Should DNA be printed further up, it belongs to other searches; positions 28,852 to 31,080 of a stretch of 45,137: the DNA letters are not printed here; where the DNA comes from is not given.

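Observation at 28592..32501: CbcL-like and ImcH-like inner-membrane cytochromes encoded back-to-back with a 4-nt overlap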

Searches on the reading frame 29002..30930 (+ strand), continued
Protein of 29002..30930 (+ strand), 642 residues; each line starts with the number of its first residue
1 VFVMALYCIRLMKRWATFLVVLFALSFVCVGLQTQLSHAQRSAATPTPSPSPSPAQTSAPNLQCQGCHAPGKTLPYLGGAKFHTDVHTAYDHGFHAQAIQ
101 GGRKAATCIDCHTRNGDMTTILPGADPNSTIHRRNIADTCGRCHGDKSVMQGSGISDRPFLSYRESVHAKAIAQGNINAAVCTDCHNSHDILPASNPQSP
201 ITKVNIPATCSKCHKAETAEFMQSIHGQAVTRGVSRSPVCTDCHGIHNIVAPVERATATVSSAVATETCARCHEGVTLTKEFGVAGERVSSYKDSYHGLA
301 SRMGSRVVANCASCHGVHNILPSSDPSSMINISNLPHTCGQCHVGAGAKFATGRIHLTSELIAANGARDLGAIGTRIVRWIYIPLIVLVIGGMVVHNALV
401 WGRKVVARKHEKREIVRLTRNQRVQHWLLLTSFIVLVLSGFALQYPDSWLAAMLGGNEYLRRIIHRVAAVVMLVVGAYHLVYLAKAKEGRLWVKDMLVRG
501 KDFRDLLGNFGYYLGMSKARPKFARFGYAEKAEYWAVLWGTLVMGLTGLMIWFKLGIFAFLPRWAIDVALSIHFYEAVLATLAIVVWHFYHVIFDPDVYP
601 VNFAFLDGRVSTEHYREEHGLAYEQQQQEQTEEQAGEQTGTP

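Call 107: predict_structure(alignment_id=A3)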
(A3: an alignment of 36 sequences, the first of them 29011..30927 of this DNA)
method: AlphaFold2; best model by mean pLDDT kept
length: 639 residues; sequences in the alignment: 36
mean_pLDDT: 45.8   pTM: 0.32
mean pLDDT of the five models: 45.8, 45.6, 42.1, 39.6, 37.8
residues with pLDDT >= 90: 0; 70-90: 48; 50-70: 191; < 50: 400
segments of 3 or more residues with pLDDT < 50: 30-67, 72-74, 82-119, 134-193, 206-321, 333-372, 393-401, 404-415, 518-531, 551-553, 587-626, 629-631, 633-639
pLDDT, mean of each block of 10 residues (from residue 1): 71 76 62 34 29 27 41 51 44 36 34 44 52 48 38 29 33 32 38 50 49 41 38 27 24 26 26 26 32 39 34 38 53 47 43 31 36 51 53 49 42 46 61 67 68 73 71 67 64 52 58 60 40 51 50 57 61 58 50 36 35 41 48 42
secondary structure, 60 per line:
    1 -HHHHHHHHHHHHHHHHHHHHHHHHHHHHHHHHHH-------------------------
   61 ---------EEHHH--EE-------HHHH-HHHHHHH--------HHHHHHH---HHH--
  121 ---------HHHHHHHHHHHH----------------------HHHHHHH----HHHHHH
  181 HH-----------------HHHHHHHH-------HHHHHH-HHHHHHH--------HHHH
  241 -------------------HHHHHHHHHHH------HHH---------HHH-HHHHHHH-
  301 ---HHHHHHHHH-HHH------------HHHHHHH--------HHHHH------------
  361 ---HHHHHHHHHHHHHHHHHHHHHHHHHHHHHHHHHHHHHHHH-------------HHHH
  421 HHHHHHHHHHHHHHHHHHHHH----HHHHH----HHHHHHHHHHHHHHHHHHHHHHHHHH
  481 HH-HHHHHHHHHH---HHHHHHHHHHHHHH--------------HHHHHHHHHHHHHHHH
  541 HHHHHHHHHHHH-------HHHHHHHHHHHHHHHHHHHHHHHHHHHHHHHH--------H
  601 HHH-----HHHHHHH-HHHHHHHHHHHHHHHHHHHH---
elements in order (helices of 4 or more, strands of 3 or more residues): H2-35 H86-89 H91-97 H106-112 H130-141 H164-170 H175-182 H200-207 H215-220 H222-228 H237-240 H260-270 H293-299 H304-312 H329-335 H344-348 H364-403 H417-441 H446-450 H455-482 H484-493 H497-510 H525-552 H560-591 H600-603 H609-615 H617-636
